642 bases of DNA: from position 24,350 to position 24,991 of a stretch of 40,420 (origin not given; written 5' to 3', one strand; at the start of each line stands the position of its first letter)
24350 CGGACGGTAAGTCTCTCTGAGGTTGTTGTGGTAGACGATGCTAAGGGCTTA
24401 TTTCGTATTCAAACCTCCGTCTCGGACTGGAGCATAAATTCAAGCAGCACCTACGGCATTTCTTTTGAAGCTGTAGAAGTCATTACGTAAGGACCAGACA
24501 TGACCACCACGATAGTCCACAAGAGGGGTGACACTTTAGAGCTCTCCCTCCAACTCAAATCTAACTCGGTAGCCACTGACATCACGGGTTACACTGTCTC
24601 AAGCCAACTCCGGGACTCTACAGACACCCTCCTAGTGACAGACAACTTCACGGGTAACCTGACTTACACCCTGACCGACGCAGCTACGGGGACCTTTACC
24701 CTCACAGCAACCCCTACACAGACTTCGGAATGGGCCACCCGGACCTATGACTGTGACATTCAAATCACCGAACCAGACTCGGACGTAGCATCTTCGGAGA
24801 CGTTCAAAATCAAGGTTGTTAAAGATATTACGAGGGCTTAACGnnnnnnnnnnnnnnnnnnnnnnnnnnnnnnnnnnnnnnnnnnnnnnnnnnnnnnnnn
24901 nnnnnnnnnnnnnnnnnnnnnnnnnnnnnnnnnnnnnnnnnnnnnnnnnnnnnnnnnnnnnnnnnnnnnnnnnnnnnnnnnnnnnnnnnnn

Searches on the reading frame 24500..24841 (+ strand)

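Call 98: search_protein_families(library=pfam, proteins=[window:24500-24841:+], max_evalue=0.01)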
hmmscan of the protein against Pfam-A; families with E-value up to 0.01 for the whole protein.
window:24500-24841:+ (113 aa): 2 families
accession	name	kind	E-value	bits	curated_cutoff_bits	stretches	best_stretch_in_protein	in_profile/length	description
PF10651.15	BppU_N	-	4.6e-06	26.8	23.1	1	11-110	29-119/142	BppU N-terminal domain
PF16732.10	ComP_DUS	-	0.0057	17.9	27.3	1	16-77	21-79/87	Type IV minor pilin ComP, DNA uptake sequence receptor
